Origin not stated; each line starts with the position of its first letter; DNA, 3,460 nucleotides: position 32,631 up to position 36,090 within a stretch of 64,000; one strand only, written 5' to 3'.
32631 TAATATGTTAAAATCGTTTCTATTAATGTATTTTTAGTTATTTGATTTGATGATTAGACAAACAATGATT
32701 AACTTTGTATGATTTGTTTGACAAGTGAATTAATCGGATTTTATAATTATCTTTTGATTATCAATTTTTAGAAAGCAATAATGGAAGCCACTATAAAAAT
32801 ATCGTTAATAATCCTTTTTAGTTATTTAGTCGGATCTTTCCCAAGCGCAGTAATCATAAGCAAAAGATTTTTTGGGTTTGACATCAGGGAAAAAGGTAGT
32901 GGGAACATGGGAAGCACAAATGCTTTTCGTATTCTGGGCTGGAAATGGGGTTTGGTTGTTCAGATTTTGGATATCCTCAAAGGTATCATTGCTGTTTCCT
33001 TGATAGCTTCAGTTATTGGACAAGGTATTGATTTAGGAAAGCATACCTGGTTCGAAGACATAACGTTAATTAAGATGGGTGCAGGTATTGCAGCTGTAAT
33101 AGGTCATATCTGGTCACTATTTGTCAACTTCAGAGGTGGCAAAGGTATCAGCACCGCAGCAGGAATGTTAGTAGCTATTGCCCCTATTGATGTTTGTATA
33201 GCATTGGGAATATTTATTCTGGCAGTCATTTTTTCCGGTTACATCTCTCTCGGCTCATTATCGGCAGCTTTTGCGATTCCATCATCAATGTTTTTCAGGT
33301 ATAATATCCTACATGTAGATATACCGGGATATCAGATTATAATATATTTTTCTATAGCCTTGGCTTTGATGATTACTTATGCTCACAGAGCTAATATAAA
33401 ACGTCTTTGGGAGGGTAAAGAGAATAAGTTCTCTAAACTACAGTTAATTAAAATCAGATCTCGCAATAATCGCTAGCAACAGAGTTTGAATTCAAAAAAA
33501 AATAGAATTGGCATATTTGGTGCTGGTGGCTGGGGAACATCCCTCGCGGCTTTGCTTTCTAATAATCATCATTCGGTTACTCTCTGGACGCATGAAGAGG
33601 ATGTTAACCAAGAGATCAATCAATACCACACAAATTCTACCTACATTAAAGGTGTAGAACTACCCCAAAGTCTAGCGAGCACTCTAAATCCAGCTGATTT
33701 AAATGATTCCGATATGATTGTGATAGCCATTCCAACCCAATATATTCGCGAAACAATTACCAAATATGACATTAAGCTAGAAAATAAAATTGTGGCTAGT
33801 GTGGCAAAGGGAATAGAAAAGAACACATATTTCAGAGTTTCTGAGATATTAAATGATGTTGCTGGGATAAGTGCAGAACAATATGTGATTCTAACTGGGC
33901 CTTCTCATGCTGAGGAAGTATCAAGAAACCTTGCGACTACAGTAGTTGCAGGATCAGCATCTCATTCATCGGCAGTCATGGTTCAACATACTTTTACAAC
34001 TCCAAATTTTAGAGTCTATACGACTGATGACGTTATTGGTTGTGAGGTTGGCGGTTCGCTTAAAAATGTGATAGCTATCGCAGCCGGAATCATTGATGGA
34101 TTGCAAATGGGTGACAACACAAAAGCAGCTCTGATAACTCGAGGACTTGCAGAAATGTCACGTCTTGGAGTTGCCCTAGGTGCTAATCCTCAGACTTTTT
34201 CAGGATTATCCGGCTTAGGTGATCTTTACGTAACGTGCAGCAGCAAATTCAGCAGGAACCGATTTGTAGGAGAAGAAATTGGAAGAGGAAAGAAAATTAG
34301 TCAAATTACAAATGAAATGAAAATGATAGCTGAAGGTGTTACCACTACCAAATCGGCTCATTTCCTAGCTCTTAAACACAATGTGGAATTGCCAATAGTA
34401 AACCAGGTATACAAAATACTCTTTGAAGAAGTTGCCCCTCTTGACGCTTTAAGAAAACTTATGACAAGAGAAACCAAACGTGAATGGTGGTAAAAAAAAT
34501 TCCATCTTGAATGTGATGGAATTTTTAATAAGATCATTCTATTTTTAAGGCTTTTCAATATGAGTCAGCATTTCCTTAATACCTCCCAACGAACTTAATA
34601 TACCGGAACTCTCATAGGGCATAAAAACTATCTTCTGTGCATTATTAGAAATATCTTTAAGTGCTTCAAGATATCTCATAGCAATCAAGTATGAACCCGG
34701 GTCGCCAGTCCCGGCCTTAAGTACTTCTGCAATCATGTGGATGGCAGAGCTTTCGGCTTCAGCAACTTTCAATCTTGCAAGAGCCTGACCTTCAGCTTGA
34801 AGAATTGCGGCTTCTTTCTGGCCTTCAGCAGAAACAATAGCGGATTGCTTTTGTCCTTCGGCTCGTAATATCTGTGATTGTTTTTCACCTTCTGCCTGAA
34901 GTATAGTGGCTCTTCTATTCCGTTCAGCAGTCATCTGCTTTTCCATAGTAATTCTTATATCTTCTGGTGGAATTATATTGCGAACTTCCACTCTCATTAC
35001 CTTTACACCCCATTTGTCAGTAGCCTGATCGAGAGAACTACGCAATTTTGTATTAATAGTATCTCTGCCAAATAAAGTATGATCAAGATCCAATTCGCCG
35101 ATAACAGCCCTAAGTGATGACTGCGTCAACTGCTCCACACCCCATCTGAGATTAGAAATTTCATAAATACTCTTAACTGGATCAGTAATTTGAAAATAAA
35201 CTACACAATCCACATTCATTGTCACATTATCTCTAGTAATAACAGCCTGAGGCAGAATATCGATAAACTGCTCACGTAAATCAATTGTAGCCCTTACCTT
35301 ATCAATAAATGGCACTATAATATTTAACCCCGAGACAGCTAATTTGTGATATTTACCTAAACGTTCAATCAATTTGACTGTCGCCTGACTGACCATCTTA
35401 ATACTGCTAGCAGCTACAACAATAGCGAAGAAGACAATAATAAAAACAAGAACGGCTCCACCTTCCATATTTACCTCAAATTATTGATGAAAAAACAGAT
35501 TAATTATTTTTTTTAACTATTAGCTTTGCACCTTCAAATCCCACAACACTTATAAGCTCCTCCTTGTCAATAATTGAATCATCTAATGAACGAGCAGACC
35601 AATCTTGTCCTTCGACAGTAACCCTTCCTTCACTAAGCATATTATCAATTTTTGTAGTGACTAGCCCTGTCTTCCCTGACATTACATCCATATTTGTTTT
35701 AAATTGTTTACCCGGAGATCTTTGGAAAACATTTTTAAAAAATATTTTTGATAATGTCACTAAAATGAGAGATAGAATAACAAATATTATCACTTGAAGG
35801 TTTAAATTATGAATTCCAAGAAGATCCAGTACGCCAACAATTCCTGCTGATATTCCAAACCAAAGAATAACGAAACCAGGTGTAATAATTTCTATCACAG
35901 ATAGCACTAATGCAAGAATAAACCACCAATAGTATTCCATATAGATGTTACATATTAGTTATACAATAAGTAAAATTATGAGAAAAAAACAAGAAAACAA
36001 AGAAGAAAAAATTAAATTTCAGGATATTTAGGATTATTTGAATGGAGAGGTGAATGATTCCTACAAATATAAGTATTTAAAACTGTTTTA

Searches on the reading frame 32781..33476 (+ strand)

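Call 14: search_protein_families(library=pfam, proteins=[window:32781-33476:+], max_evalue=0.01)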
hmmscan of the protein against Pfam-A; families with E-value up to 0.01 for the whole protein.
window:32781-33476:+ (231 aa): 2 families
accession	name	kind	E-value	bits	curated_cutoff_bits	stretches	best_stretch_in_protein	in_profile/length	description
PF02660.20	G3P_acyltransf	-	2.1e-51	174.7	24.1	1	14-209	2-164/164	Glycerol-3-phosphate acyltransferase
PF17638.7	UL42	-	0.0058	17.1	25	0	28-79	58-108/125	HCMV UL42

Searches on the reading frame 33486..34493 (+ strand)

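Call 70: search_protein_families(library=pfam, proteins=[window:33486-34493:+], max_evalue=0.0001)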
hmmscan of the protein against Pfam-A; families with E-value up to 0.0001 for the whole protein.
window:33486-34493:+ (335 aa): 6 families
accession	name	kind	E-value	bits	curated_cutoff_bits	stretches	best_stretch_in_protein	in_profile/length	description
PF07479.19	NAD_Gly3P_dh_C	-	4.2e-59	199.3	25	1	182-322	1-141/142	NAD-dependent glycerol-3-phosphate dehydrogenase C-terminus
PF01210.29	NAD_Gly3P_dh_N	-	9.7e-43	146.3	23.1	1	8-161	2-156/158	NAD-dependent glycerol-3-phosphate dehydrogenase N-terminus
PF20618.3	GPD_NAD_C_bact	-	4e-21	75.8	27.6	1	242-308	1-66/66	Bacterial GPD, NAD-dependent C-terminal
PF02558.23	ApbA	-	5.8e-08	32.9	22.2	1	8-113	1-106/150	Ketopantoate reductase PanE/ApbA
PF03807.23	F420_oxidored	-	1.8e-06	28.9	21.6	1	7-108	1-93/94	NADP oxidoreductase coenzyme F420-dependent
PF02254.24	TrkA_N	-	8.8e-05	23.2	23.8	0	10-94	3-82/116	TrkA-N domain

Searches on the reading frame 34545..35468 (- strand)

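Call 70: search_protein_families(library=pfam, proteins=[window:34545-35468:-], max_evalue=0.0001)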
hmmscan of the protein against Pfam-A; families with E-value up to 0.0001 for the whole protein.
window:34545-35468:- (307 aa): 1 family
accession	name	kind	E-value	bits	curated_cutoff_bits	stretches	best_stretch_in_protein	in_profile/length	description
PF01145.31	Band_7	-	8.6e-38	130.6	23.6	1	26-196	3-176/176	SPFH domain / Band 7 family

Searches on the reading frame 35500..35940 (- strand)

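Call 14: search_protein_families(library=pfam, proteins=[window:35500-35940:-], max_evalue=0.01)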
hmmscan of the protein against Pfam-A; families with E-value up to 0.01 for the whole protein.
window:35500-35940:- (146 aa): 1 family
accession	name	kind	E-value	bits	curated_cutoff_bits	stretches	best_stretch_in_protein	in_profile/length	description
PF01957.25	NfeD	-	7.6e-14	52.1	29.1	1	87-144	4-57/57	NfeD-like C-terminal, partner-binding domain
